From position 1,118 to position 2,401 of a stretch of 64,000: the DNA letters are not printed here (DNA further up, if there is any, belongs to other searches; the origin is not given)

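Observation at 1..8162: Radical-SAM-dense accessory cluster with UbiA-type prenyltransferase and GT-C glycosyltransferase (candidate novel lipid/lipid-linked glycan tailoring system)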

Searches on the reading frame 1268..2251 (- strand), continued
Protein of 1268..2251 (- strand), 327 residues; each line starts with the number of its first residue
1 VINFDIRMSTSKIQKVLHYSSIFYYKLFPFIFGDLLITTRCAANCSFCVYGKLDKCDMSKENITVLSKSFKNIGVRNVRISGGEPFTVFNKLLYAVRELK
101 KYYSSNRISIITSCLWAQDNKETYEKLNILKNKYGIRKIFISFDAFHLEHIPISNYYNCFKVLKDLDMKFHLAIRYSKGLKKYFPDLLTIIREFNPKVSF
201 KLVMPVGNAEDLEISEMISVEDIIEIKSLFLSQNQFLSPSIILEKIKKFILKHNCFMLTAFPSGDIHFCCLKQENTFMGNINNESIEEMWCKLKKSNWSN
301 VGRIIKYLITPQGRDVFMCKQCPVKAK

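Call 27: find_encoding_contigs(protein=P0007, flank=10000, max_places=3)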
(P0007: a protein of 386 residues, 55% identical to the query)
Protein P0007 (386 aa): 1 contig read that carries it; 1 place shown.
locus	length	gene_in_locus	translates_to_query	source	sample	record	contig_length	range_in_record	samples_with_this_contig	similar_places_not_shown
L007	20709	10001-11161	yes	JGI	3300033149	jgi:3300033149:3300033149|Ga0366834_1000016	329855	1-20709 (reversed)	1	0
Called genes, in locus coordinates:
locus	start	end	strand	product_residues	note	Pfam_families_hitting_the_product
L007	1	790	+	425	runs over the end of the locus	PF02403:Seryl_tRNA_N, PF00587:tRNA-synt_2b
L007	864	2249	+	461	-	PF00884:Sulfatase, PF01663:Phosphodiest, PF16347:SGSH_C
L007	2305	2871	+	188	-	-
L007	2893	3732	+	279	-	PF02310:B12-binding, PF04055:Radical_SAM (weak)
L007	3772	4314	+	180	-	PF04055:Radical_SAM (weak)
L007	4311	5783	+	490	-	PF02310:B12-binding, PF04055:Radical_SAM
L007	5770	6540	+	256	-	PF00535:Glycos_transf_2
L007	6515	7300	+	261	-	PF01040:UbiA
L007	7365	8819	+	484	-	PF13231:PMT_2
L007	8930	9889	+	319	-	PF04055:Radical_SAM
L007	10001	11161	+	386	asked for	PF04055:Radical_SAM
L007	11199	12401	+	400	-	PF01136:Peptidase_U32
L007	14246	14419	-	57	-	-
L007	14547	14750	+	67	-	PF13560:HTH_31 (weak), PF12844:HTH_19, PF13443:HTH_26 (weak), PF01381:HTH_3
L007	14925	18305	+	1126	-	PF00270:DEAD (faint), PF09565:RE_NgoFVII (faint), PF13091:PLDc_2 (weak), PF00176:SNF2-rel_dom, PF04851:ResIII (weak), PF00271:Helicase_C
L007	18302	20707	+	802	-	?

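Call 30: search_protein_families(library=ncbifam, proteins=[L004:4357-5826:+, L004:5816-6583:+, L004:11214-12413:+, L004:12452-13837:+, L004:16373-17791:+], max_evalue=0.001)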
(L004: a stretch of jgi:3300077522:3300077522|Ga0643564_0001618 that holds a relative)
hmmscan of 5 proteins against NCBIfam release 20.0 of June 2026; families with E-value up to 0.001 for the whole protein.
L004:4357-5826:+ (490 aa): 20 families
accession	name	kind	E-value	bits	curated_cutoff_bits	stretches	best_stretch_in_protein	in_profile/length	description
TIGR02026.1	BchE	equivalog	5.1e-36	124.6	481.35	1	16-436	21-437/497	magnesium-protoporphyrin IX monomethyl ester anaerobic oxidative cyclase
TIGR04072.2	rSAM_ladder_B12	equivalog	1.5e-27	96.3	360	1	7-398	8-385/443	lipid biosynthesis B12-binding/radical SAM protein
TIGR04385.1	B12_rSAM_cofa1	equivalog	9.6e-27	94.3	450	1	17-361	20-362/438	B12 lower ligand biosynthesis radical SAM protein BzaD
TIGR04479.1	bcpD_PhpK_rSAM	subfamily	8.4e-25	87.1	600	1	56-367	110-413/504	PhpK family radical SAM P-methyltransferase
NF050148.1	rSAM_ApyD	equivalog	4.8e-24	84.7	750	1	39-393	57-401/645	RiPP biosynthesis radical SAM protein ApyD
TIGR04367.1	HpnR_B12_rSAM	equivalog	8e-22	77.4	650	1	17-388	22-376/490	hopanoid C-3 methylase HpnR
TIGR03471.1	HpnJ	equivalog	2.4e-21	76.2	577.6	1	71-432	82-432/472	hopanoid biosynthesis associated radical SAM protein HpnJ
TIGR04013.1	B12_SAM_MJ_1487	hypoth_equivalog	6.6e-21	74.6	251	1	45-390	30-362/382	TIGR04013 family B12-binding domain/radical SAM domain-containing protein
TIGR04190.1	B12_SAM_Ta0216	equivalog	3.2e-17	62.3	500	1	75-360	98-391/554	TIGR04190 family B12-binding domain/radical SAM domain protein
NF033712.0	B12_rSAM_KedN5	subfamily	1.2e-16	60.1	700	1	17-200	17-211/624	KedN5 family methylcobalamin-dependent radical SAM C-methyltransferase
NF038361.1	rSAM_Sden_1168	equivalog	1.6e-15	56.7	575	1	49-422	132-510/560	Sden_1168 family B12-binding radical SAM P-methyltransferase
TIGR03975.1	rSAM_ocin_1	subfamily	1.4e-14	53.5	281.85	1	43-309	114-377/606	RiPP maturation radical SAM C-methyltransferase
TIGR04014.1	B12_SAM_MJ_0865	equivalog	2.3e-14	53.1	360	1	53-395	34-368/434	methyl-coenzyme M reductase glutamine C-methyltransferase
NF033070.1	rSAM_AprD4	equivalog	7e-14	51.6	500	1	165-382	175-387/456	AprD4 family radical SAM diol-dehydratase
TIGR04295.1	B12_rSAM_oligo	hypoth_equivalog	1.8e-11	43.4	400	1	87-327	103-327/422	TIGR04295 family B12-binding domain-containing radical SAM protein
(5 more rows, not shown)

L004:5816-6583:+ (256 aa): 13 families
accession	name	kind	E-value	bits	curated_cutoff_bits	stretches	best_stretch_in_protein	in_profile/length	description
NF007986.1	PRK10714.1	equivalog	1.4e-14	53.8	529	1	4-194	6-190/316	undecaprenyl-phosphate 4-deoxy-4-formamido-L-arabinose transferase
NF058614.1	PPMAGASynPpgS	equivalog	9e-14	51.4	370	1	7-230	3-210/226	polyprenyl-phospho-N-acetylgalactosaminyl synthase PpgS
NF047588.1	GlcsyltransPgfSStrep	equivalog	3.3e-13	49.5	500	1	5-127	2-121/308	glycosyltransferase PgfS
TIGR04182.1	glyco_TIGR04182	equivalog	1.5e-11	44.2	325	1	6-246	2-217/293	S-layer glycoprotein N-glycosyltransferase AglJ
TIGR03937.1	PgaC_IcaA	equivalog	2.1e-10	40.1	422.3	1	4-113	45-147/407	poly-beta-1,6-N-acetyl-D-glucosamine synthase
NF041391.1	DPhHxTase_Halo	equivalog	5.4e-09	35.3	375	1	10-179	1-153/213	dolichyl-phosphate hexose transferase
NF007482.0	PRK10073.1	equivalog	2.5e-08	33.3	423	1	3-86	5-85/334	glycosyltransferase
NF047683.1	TeichurnBiosyTuaG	equivalog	4.6e-07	29.7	400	1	3-115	5-110/252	teichuronic acid biosynthesis protein TuaG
NF053739.1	GlytfEpsEBac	equivalog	8.6e-06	24.9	450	1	5-117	2-108/265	glycosyltransferase EpsE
NF041875.1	EPS_EpsD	equivalog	1.9e-05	24.3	370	1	8-178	3-165/325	exopolysaccharide biosynthesis glycosyltransferase EpsD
TIGR03111.1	glyc2_xrt_Gpos1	hypoth_equivalog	2e-05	23.6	363.95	1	5-122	50-162/439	TIGR03111 family XrtG-associated glycosyltransferase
NF038302.1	EPS_HpsE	equivalog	0.00029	19.9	300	1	6-77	3-75/307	hormogonium polysaccharide biosynthesis glycosyltransferase HpsE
TIGR04283.1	glyco_like_mftF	equivalog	0.00096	18.8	182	0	8-130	3-111/221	TIGR04283 family arsenosugar biosynthesis glycosyltransferase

L004:11214-12413:+ (400 aa): 0 families

L004:12452-13837:+ (462 aa): 26 families (the best 25 are shown)
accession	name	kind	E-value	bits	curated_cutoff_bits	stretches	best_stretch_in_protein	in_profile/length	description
NF010322.0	PRK13759.1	equivalog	1.7e-53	181.8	481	2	175-448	187-466/486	arylsulfatase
NF045661.1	HdlasePehA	equivalog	4e-37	128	900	2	246-368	275-396/506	phosphoric/sulfuric ester hydrolase PehA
NF052527.1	Mn_arylsulf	exception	7.9e-36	124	850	1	181-449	192-462/479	manganese-dependent arylsulfatase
TIGR03417.1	chol_sulfatase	equivalog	4.9e-33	114.8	433.45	1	178-426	174-429/500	choline-sulfatase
NF007160.0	PRK09598.1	equivalog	5.8e-15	54.6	561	2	251-350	402-505/523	phosphoethanolamine--lipid A transferase EptA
NF028537.1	P_eth_NH2_trans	domain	7.7e-14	51.1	500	1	251-321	409-481/527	phosphoethanolamine--lipid A transferase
NF038282.1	LapC_YejM_PbgA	exception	5.6e-12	44.7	825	1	252-352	411-504/584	LPS biosynthesis-modulating metalloenzyme YejM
NF008593.0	PRK11560.1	equivalog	2.4e-11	42.6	493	2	26-88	237-297/563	kdo(2)-lipid A phosphoethanolamine 7''-transferase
NF008619.0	PRK11598.1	equivalog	2.2e-09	36.3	660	1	250-324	416-492/546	phosphoethanolamine transferase EptA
NF047438.1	polymyxin_MCR12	exception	2.4e-08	32.8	1200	1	248-305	416-473/548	MCR-12 family phosphoethanolamine--lipid A transferase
NF053595.1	LptchSynLtaSGpos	equivalog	2.8e-08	32.8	970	1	241-352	416-531/626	lipoteichoic acid synthase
NF053859.1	polymyxin_MCR13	exception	1.3e-07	30.8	1250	1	249-303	410-464/541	MCR-13 family phosphoethanolamine--lipid A transferase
NF007933.0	PRK10649.1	subfamily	1.6e-07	30.2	404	1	35-293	236-465/577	phosphoethanolamine transferase CptA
NF033409.0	poly_MCR3_broad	equivalog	1e-06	27.6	1075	1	242-320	400-479/535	MCR-3-related phosphoethanolamine--lipid A transferase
NF033671.1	polymyxin_MCR7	exception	1.2e-06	27.4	1250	1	238-315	398-476/539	MCR-7 family phosphoethanolamine--lipid A transferase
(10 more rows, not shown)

L004:16373-17791:+ (473 aa): 1 family
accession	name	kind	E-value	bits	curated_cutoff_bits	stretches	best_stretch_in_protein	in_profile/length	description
TIGR02335.1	hydr_PhnA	equivalog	5.4e-06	25.8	407.55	1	70-146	10-86/408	phosphonoacetate hydrolase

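Call 31: search_protein_families(library=pfam, proteins=[L004:4357-5826:+, L004:5816-6583:+, L004:11214-12413:+, L004:12452-13837:+, L004:16373-17791:+, L007:2305-2868:+], max_evalue=0.001)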
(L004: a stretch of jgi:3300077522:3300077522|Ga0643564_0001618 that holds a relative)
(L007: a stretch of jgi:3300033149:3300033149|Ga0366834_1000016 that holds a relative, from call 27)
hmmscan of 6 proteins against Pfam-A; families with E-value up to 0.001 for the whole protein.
L004:4357-5826:+ (490 aa): 2 families
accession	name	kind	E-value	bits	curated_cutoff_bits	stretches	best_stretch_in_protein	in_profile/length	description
PF02310.24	B12-binding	-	3.8e-16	59.4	32.1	1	12-122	9-118/121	B12 binding domain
PF04055.27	Radical_SAM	-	6.8e-16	59.3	29.5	1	188-359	2-165/166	Radical SAM superfamily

L004:5816-6583:+ (256 aa): 1 family
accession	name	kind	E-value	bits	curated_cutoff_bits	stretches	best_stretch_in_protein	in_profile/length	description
PF00535.33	Glycos_transf_2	-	1.5e-23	84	23.3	1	8-178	2-166/168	Glycosyl transferase family 2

L004:11214-12413:+ (400 aa): 1 family
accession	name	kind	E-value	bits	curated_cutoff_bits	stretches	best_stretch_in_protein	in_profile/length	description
PF01136.24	Peptidase_U32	-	4.3e-10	39.7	22.4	1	85-171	2-85/233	Peptidase family U32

L004:12452-13837:+ (462 aa): 3 families
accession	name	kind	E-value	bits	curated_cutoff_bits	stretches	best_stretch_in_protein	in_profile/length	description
PF00884.28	Sulfatase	-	3.9e-49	168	25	1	38-348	2-300/301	Sulfatase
PF16347.10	SGSH_C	-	1.5e-20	74.3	29.3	1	295-434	1-151/154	N-sulphoglucosamine sulphohydrolase, C-terminal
PF01663.27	Phosphodiest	-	4.5e-16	59.8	23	1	39-343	1-278/342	Type I phosphodiesterase / nucleotide pyrophosphatase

L004:16373-17791:+ (473 aa): 1 family
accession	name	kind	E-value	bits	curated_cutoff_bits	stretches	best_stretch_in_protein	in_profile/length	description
PF01663.27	Phosphodiest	-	1.6e-21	77.7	23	1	75-196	1-113/342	Type I phosphodiesterase / nucleotide pyrophosphatase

L007:2305-2868:+ (188 aa): 23 families
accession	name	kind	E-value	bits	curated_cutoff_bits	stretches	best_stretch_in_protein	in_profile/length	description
PF07719.23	TPR_2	-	1.5e-24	84.4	27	2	106-137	2-33/34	Tetratricopeptide repeat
PF00515.34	TPR_1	-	1.7e-22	78.6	27.8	2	106-137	2-33/34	Tetratricopeptide repeat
PF13181.12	TPR_8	-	6.3e-21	73.1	25.7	2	106-137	2-33/34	Tetratricopeptide repeat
PF13414.12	TPR_11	-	9.2e-21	73.7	26.8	2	78-119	1-42/42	TPR repeat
PF13431.12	TPR_17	-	1.2e-18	66.2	24.4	2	94-125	2-33/34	Tetratricopeptide repeat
PF14559.12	TPR_19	-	9.1e-17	61.6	25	3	83-136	3-56/68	Tetratricopeptide repeat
PF13424.12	TPR_12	-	9.8e-17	61.4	30.1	2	73-135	6-75/77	Tetratricopeptide repeat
PF13428.12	TPR_14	-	1.8e-11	44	23.5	0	106-148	2-44/44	Tetratricopeptide repeat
PF13432.12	TPR_16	-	1.4e-10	41.8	32.7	1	41-105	1-65/65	Tetratricopeptide repeat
PF13176.12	TPR_7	-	1.3e-09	37.8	27.9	1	78-106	6-34/36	Tetratricopeptide repeat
PF12895.13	ANAPC3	-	4.6e-08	33.7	27.2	1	84-164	2-81/82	Anaphase-promoting complex, cyclosome, subunit 3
PF25068.1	ARM_TT21_4th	-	2e-07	31.9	30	1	73-173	1-107/153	Tetratricopeptide repeat protein 21 forth ARM domain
PF13374.12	TPR_10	-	1.9e-05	24.9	27.5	0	78-100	9-31/42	Tetratricopeptide repeat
PF12569.14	NatA_aux_su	-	2.8e-05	23.7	33.3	1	107-167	194-254/515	N-terminal acetyltransferase A, auxiliary subunit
PF22890.2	TPR_EMC2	-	5.2e-05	23.9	27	1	59-149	40-130/145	EMC2 TPR-like repeat domain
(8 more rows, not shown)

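Call 32: find_encoding_contigs(protein=P0010, flank=10000, max_places=2)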
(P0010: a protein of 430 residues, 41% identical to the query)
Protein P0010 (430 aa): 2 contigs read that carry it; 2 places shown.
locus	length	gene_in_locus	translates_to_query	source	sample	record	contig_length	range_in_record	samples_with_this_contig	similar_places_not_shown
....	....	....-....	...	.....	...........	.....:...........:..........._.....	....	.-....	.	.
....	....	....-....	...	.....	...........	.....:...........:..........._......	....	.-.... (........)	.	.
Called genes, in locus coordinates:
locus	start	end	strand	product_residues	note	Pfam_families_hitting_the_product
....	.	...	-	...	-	?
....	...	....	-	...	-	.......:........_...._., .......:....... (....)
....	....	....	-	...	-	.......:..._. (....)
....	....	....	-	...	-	-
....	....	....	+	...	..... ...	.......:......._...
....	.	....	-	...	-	?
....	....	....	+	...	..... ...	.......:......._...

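Call 33: find_encoding_contigs(protein=P0011, flank=10000, max_places=2)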
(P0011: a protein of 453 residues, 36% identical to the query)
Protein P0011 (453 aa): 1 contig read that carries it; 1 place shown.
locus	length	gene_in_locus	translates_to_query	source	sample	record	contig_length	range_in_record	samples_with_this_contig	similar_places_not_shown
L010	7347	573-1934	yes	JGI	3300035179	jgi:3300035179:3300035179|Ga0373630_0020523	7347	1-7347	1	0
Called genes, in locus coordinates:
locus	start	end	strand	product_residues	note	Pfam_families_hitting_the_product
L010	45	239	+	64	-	-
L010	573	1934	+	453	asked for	PF04055:Radical_SAM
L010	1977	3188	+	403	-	-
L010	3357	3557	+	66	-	-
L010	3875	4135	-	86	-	-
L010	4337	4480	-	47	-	-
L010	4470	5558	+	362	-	-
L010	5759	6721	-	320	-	PF01494:FAD_binding_3 (faint), PF22578:GGR_cat (weak)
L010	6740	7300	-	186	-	-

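Call 34: find_encoding_contigs(protein=P0017, flank=10000, max_places=2)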
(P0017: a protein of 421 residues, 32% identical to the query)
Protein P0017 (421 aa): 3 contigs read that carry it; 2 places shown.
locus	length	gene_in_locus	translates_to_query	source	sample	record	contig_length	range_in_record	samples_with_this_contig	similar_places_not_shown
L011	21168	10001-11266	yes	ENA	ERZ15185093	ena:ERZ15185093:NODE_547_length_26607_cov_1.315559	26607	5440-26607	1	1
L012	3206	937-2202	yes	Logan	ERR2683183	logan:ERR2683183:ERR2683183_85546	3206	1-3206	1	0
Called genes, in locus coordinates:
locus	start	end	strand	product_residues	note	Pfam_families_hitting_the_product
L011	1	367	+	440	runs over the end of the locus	PF01523:PmbA_TldD_1st (weak), PF19290:PmbA_TldD_2nd, PF19289:PmbA_TldD_3rd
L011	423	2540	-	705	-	PF25778:DUF7948, PF06739:SBBP (weak)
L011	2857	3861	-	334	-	PF01207:Dus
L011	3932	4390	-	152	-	-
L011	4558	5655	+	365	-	PF00704:Glyco_hydro_18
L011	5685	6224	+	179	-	PF00293:NUDIX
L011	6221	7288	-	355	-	PF04055:Radical_SAM, PF13186:SPASM (weak)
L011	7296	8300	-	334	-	PF01040:UbiA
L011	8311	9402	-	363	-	PF04055:Radical_SAM, PF13186:SPASM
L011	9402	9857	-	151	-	PF04191:PEMT, PF04140:ICMT, PF06966:DUF1295 (faint)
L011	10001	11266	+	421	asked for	PF04055:Radical_SAM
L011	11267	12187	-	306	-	PF02353:CMAS (weak), PF06325:PrmA (weak), PF13847:Methyltransf_31 (weak), PF08241:Methyltransf_11 (weak), PF08242:Methyltransf_12 (faint), PF13649:Methyltransf_25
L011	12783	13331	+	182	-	-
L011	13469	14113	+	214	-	PF13505:OMP_b-brl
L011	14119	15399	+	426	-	PF00557:Peptidase_M24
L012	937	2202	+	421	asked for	PF04055:Radical_SAM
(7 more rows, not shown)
